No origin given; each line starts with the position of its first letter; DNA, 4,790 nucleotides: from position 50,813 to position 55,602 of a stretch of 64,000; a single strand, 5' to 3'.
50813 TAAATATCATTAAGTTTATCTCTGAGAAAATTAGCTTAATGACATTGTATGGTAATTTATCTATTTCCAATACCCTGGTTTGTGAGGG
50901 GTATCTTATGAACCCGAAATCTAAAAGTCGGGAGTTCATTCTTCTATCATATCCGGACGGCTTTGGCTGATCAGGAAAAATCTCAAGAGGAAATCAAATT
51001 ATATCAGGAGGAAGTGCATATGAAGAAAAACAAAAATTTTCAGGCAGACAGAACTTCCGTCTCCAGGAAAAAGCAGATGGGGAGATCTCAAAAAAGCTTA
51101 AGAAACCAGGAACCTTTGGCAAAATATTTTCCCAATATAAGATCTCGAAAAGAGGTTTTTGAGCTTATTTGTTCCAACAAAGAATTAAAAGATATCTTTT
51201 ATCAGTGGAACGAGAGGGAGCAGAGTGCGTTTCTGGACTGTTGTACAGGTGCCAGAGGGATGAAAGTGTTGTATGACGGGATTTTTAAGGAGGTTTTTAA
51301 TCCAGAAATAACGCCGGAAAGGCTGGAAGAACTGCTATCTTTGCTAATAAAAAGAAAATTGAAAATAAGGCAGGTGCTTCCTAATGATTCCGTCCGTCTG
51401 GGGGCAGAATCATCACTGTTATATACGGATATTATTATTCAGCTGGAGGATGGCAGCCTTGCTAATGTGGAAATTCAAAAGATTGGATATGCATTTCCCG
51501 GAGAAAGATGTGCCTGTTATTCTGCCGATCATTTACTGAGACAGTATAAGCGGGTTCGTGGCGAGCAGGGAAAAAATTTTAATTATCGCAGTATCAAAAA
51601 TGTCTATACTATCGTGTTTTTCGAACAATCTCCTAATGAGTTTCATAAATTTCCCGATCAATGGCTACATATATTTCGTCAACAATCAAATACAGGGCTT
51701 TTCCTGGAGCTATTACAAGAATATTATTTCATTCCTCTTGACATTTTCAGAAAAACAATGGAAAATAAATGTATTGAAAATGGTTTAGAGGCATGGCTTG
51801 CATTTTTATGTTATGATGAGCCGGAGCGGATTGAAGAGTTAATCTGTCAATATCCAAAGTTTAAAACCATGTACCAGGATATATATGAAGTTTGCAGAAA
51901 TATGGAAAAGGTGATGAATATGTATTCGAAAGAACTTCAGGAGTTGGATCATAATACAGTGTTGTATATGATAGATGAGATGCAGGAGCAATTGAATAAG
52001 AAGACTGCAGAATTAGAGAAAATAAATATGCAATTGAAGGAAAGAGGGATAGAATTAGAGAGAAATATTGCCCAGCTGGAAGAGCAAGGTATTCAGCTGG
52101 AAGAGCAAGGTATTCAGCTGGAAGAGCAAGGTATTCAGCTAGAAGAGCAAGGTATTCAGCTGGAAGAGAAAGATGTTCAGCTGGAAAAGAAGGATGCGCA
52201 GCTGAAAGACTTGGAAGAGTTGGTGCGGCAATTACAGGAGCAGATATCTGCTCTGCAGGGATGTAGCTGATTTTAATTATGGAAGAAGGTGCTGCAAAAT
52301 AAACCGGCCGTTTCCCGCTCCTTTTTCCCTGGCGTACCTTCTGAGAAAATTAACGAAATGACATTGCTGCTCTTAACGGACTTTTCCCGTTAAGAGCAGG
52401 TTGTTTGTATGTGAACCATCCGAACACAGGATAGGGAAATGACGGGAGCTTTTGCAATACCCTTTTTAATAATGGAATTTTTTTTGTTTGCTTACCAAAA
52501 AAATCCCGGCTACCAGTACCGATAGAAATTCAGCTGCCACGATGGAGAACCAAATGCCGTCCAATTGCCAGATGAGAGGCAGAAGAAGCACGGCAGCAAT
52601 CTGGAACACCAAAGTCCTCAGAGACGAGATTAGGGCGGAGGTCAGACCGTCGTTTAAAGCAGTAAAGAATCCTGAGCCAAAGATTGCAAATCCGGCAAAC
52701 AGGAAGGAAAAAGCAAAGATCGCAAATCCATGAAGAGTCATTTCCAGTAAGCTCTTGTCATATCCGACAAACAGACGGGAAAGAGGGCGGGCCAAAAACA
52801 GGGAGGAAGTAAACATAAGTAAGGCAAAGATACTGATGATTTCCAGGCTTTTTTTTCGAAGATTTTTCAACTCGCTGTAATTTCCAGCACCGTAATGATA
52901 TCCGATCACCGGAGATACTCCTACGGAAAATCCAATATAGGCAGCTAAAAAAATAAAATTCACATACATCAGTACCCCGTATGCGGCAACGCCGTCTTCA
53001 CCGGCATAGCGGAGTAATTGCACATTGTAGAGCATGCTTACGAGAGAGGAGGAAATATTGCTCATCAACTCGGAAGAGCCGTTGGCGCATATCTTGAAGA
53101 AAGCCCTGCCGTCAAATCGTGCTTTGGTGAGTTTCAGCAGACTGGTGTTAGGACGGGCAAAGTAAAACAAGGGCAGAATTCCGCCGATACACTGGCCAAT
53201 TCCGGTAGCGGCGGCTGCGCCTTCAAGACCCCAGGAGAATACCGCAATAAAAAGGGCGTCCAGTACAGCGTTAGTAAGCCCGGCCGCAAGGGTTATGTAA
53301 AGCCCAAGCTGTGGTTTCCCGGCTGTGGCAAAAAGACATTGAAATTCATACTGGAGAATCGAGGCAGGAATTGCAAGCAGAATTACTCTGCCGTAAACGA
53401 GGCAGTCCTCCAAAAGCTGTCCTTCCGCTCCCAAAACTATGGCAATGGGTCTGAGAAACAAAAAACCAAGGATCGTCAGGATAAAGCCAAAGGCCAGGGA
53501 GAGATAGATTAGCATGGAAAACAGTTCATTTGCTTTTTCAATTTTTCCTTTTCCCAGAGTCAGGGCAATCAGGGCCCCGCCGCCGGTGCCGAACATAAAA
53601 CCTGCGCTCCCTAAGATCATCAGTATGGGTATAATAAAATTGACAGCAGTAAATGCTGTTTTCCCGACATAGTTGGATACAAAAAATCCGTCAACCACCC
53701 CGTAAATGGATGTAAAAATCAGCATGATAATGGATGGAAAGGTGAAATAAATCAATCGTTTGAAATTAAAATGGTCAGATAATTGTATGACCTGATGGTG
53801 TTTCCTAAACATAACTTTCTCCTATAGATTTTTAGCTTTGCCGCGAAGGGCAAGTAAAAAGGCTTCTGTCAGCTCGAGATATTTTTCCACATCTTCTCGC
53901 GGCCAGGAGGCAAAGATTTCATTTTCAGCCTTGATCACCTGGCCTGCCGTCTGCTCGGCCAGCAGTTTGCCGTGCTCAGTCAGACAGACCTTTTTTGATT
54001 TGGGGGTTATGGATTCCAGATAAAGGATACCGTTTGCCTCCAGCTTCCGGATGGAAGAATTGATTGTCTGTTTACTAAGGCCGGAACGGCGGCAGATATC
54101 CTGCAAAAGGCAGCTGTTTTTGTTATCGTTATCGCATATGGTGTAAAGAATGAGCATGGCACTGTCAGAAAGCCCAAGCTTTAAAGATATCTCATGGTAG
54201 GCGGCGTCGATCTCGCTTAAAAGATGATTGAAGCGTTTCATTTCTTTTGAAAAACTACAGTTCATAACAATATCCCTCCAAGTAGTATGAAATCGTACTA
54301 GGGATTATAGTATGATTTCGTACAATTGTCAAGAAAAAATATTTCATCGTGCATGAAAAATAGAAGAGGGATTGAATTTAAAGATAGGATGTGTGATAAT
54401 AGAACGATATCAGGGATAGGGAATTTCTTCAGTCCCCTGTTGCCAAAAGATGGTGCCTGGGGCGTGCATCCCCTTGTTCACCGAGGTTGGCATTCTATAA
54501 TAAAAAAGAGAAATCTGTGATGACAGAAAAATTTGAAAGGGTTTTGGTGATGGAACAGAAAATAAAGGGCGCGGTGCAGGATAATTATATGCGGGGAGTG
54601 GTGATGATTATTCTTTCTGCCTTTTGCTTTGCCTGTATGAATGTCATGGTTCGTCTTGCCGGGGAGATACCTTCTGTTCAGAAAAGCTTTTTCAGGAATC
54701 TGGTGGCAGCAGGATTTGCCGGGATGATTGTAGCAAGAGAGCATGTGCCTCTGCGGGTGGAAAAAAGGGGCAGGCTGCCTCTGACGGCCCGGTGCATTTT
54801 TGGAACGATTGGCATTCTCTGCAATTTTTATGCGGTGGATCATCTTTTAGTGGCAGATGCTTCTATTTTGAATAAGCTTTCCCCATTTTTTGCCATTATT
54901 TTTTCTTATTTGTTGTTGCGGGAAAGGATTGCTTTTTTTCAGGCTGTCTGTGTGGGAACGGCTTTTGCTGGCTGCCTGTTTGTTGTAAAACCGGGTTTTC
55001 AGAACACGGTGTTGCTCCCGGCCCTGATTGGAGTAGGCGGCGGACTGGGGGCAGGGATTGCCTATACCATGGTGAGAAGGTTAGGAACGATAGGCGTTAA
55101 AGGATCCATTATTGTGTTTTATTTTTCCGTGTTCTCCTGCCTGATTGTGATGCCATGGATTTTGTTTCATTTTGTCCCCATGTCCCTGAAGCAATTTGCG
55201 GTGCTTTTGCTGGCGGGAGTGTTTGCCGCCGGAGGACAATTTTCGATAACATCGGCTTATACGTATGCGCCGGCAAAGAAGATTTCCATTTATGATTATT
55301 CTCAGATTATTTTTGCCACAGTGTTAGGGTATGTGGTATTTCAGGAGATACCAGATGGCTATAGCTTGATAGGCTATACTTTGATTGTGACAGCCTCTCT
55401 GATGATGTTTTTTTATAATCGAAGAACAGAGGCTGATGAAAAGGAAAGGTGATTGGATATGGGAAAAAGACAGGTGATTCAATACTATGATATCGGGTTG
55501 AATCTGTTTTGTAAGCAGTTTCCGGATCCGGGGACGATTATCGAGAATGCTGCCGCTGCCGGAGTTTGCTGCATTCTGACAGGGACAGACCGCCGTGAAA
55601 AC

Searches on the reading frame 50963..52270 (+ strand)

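Call 43: search_protein_families(library=pfam, proteins=[window:50963-52270:+], max_evalue=0.00001)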
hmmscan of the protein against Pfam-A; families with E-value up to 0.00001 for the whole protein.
window:50963-52270:+ (435 aa): 1 family
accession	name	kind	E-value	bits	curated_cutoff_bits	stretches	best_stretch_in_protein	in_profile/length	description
PF12784.13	PDDEXK_2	-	5.7e-15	56.1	27.4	1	105-334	4-226/229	PD-(D/E)XK nuclease family transposase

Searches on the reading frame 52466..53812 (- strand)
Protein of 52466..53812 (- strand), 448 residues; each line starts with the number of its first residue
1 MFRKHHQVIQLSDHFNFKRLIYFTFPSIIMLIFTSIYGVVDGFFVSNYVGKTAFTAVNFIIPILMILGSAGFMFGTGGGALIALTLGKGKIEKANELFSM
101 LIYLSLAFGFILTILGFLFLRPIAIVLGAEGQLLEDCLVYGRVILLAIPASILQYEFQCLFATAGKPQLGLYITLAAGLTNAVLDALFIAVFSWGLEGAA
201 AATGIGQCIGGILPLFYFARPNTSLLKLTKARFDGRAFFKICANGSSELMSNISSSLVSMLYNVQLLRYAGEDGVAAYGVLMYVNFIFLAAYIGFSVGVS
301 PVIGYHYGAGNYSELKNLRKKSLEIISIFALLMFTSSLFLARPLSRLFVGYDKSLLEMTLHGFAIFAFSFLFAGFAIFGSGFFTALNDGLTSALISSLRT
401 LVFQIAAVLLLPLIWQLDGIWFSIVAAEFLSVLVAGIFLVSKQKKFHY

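Call 43: search_protein_families(library=pfam, proteins=[window:52466-53812:-], max_evalue=0.00001)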
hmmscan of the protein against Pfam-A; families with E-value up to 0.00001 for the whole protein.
window:52466-53812:- (448 aa): 2 families
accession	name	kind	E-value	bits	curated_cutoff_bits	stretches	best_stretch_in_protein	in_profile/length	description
PF01554.23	MatE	-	3.5e-37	128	24.9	2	26-186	1-160/161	MatE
PF01943.22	Polysacc_synt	-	6.2e-06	26.3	28.2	0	241-439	1-184/274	Polysaccharide biosynthesis protein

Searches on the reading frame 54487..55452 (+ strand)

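Call 43: search_protein_families(library=pfam, proteins=[window:54487-55452:+], max_evalue=0.00001)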
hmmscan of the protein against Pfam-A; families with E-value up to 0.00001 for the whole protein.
window:54487-55452:+ (321 aa): 1 family
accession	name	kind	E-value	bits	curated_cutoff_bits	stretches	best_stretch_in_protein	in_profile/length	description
PF00892.27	EamA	-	4.1e-31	108.5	28.2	2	36-167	2-134/135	EamA-like transporter family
